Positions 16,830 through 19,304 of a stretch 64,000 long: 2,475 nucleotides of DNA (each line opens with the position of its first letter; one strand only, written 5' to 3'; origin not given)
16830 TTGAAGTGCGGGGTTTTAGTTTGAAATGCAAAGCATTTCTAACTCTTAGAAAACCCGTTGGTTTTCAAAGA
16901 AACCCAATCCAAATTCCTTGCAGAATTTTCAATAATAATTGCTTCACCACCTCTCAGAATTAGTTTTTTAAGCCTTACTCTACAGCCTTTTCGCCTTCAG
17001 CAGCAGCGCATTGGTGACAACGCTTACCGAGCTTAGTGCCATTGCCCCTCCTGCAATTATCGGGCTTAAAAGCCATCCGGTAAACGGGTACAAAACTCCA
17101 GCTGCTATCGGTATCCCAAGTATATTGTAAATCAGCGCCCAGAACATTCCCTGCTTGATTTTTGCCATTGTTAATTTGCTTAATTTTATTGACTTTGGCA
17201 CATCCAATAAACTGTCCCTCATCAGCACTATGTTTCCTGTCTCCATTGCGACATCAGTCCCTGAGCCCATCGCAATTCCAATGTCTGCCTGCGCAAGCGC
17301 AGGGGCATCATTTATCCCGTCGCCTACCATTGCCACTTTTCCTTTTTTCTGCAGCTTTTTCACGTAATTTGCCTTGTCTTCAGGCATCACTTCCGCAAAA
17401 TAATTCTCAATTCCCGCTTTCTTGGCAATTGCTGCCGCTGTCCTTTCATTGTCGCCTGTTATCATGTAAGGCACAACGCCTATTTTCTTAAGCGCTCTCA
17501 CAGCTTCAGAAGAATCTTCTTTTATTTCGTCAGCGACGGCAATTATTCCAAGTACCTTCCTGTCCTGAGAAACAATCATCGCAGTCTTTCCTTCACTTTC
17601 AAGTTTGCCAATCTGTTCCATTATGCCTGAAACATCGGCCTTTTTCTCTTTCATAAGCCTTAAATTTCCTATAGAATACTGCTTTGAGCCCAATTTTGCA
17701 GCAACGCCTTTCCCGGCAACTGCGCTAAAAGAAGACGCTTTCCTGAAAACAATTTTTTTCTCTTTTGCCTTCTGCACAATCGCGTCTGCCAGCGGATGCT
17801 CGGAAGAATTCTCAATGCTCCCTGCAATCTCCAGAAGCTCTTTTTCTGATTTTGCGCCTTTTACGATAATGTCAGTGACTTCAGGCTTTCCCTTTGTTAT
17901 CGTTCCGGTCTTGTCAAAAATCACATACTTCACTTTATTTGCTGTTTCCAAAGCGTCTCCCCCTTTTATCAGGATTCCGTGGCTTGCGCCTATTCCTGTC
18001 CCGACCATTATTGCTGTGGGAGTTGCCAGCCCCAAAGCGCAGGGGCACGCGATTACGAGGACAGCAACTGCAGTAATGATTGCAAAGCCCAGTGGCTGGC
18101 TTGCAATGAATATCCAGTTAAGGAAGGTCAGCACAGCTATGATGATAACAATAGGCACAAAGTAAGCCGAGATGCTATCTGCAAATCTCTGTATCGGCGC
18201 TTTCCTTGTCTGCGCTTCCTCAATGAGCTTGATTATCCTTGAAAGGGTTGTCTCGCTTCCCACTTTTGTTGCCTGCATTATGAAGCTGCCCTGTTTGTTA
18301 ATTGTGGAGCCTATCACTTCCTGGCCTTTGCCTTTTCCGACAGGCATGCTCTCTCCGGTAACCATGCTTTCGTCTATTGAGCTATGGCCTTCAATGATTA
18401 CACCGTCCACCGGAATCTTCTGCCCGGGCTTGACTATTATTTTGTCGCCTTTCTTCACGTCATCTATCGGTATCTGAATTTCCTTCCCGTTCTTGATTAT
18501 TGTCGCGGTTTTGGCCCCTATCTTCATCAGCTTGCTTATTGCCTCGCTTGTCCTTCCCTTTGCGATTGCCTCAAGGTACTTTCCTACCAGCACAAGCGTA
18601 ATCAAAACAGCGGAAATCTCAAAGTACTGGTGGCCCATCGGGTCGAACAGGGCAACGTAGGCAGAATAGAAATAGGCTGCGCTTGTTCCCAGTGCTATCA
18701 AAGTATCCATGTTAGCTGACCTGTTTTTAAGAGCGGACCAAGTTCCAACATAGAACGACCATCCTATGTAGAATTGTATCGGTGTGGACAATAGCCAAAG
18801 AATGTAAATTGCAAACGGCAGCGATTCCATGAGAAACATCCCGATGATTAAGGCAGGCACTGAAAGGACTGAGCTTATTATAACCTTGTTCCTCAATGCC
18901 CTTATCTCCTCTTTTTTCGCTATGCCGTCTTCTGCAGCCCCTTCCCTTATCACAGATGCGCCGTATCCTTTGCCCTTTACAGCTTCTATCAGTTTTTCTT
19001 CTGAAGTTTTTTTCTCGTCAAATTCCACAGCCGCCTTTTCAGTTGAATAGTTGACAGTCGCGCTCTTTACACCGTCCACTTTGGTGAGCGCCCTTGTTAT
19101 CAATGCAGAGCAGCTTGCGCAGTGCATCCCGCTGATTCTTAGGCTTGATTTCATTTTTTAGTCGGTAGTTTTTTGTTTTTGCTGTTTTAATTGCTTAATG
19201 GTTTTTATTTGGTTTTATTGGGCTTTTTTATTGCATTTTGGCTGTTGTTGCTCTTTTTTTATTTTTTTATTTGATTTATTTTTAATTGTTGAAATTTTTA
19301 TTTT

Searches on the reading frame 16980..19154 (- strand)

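Call 25: search_protein_families(library=pfam, proteins=[window:16980-19154:-], max_evalue=0.001)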
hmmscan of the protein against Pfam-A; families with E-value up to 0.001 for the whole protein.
window:16980-19154:- (724 aa): 4 families
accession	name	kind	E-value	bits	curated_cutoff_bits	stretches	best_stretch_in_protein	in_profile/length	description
PF00122.25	E1-E2_ATPase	-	1.4e-61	207.6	28.1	1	214-390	4-179/181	E1-E2 ATPase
PF00702.32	Hydrolase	-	1.1e-39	137.3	26.4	1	408-624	1-191/191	haloacid dehalogenase-like hydrolase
PF00403.32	HMA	-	4.3e-18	65.9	24.8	1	5-64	2-61/62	Heavy-metal-associated domain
PF08282.18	Hydrolase_3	-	0.00019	21.7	20.9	0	583-638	175-237/255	haloacid dehalogenase-like hydrolase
